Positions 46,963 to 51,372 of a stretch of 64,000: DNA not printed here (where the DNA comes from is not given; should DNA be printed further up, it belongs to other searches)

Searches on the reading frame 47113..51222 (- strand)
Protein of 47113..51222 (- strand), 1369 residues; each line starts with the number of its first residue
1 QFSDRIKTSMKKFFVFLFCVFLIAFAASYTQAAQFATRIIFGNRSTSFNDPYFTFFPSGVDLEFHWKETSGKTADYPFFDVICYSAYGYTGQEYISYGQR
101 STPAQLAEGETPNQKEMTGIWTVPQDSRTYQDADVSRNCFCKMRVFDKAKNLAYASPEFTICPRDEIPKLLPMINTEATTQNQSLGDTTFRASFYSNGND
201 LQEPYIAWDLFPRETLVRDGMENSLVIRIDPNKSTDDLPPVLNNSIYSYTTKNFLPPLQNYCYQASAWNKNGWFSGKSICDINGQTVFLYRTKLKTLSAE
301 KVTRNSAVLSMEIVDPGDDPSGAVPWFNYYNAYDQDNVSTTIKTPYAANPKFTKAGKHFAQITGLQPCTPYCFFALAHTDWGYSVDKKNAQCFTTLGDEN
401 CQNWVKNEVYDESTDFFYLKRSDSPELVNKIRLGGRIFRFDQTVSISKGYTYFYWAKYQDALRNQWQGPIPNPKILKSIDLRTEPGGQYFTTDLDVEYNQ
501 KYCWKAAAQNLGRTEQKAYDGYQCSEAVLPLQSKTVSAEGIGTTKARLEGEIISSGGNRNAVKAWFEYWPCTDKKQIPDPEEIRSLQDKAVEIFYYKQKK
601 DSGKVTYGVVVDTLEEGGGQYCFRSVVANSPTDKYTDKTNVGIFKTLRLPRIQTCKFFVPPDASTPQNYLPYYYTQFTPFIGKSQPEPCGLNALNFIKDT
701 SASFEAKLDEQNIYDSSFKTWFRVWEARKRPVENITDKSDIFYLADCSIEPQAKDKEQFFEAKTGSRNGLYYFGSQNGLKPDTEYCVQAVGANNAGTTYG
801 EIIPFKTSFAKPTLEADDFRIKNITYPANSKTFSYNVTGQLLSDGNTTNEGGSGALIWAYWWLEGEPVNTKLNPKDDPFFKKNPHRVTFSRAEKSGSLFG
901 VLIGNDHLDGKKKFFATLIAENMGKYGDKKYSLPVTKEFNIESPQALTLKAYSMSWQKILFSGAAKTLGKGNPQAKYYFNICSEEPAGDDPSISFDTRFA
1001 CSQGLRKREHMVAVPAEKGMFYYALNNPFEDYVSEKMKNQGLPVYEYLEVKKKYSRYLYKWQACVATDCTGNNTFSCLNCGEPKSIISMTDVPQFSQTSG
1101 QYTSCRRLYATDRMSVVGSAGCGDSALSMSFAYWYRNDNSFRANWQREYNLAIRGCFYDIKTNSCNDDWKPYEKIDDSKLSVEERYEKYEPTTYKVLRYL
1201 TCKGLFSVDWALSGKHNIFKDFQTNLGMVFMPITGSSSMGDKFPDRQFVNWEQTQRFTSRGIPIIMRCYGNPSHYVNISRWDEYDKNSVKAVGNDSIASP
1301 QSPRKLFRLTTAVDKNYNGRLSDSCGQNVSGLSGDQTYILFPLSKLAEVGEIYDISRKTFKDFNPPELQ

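Call 73: search_protein_families(library=pfam, proteins=[window:47113-51222:-], max_evalue=0.01)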
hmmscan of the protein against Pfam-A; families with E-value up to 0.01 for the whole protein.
window:47113-51222:- (1369 aa): 2 families
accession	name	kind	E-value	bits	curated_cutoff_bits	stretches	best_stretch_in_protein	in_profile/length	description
PF16656.11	Pur_ac_phosph_N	-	2.2e-05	25.4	30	0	323-374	26-77/93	Purple acid Phosphatase, N-terminal domain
PF09294.16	Interfer-bind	-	0.0032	18.2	21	0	351-394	58-102/104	Interferon-alpha/beta receptor, fibronectin type III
